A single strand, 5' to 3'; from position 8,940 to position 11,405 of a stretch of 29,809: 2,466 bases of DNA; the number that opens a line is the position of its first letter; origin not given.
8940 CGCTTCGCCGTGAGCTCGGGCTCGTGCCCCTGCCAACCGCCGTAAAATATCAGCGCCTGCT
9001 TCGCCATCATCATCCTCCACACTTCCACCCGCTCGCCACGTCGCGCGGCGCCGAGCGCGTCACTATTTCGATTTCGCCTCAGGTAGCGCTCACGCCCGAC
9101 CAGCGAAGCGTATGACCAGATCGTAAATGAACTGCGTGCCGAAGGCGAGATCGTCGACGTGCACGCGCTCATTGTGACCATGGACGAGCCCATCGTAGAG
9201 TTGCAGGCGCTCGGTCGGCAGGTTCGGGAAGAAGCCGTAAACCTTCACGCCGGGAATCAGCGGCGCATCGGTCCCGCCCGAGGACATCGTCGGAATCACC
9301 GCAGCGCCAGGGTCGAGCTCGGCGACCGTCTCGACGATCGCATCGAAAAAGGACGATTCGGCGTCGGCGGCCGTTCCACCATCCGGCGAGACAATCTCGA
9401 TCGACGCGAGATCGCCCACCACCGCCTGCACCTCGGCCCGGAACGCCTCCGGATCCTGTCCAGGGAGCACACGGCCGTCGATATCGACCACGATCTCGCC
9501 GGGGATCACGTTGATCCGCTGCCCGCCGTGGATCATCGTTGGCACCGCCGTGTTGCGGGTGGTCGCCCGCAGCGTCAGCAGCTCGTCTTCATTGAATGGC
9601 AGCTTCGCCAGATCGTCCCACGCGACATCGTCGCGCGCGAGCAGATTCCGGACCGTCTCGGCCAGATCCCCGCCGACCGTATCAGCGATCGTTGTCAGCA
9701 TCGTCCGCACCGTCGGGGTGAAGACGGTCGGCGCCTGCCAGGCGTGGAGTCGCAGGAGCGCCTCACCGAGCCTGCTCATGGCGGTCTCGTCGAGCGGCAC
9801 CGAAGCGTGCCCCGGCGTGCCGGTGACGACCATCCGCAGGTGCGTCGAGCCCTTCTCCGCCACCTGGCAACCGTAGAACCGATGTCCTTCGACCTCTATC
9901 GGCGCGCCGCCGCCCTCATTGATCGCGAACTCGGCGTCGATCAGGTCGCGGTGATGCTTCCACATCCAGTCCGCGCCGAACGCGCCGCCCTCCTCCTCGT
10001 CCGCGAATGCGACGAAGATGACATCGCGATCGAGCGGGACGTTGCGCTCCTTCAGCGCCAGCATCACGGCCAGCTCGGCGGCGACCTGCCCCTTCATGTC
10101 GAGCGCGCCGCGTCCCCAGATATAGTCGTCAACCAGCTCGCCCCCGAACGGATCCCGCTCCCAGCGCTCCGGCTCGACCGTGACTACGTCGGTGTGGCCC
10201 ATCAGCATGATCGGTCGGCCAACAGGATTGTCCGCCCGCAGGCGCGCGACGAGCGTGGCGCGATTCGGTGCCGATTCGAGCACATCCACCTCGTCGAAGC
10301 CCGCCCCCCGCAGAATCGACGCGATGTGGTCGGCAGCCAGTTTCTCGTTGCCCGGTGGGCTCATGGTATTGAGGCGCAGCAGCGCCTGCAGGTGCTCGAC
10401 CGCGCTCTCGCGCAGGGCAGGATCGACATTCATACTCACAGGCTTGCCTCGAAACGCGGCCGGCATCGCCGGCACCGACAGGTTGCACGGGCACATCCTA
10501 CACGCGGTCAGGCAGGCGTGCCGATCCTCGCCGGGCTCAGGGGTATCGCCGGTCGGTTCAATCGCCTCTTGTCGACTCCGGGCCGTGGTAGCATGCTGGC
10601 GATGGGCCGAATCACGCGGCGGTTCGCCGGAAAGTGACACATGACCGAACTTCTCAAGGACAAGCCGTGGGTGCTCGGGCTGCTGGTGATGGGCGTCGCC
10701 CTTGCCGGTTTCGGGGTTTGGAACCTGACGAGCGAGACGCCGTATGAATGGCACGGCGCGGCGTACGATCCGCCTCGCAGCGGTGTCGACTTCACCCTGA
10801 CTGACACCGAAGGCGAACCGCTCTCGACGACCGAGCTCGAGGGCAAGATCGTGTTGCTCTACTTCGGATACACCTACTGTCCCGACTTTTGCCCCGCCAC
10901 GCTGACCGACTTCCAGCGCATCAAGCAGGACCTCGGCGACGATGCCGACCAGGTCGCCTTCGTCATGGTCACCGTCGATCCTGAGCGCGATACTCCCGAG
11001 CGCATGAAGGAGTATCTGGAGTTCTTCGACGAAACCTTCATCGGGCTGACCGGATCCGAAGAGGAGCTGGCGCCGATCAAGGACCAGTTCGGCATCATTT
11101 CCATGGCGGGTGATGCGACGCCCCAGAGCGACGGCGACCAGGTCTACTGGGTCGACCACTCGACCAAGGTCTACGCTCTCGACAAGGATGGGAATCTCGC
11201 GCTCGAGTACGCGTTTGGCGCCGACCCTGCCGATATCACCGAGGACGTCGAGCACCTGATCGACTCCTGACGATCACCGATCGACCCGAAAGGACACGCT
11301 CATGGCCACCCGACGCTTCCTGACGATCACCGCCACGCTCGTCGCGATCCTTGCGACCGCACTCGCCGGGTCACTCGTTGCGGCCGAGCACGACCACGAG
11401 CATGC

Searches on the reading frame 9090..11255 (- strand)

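Call 8: search_protein_families(library=pfam, proteins=[window:9090-11255:-], max_evalue=0.01)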
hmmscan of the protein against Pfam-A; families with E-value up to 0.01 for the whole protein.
window:9090-11255:- (721 aa): 3 families
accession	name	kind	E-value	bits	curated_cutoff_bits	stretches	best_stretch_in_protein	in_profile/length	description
PF01546.33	Peptidase_M20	-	2.5e-31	109.6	24.6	1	350-714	1-204/206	Peptidase family M20/M25/M40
PF07687.19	M20_dimer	-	1e-13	51.6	21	1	465-616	1-102/107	Peptidase dimerisation domain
PF04389.22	Peptidase_M28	-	2.4e-08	34.4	21.3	1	335-446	2-91/193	Peptidase family M28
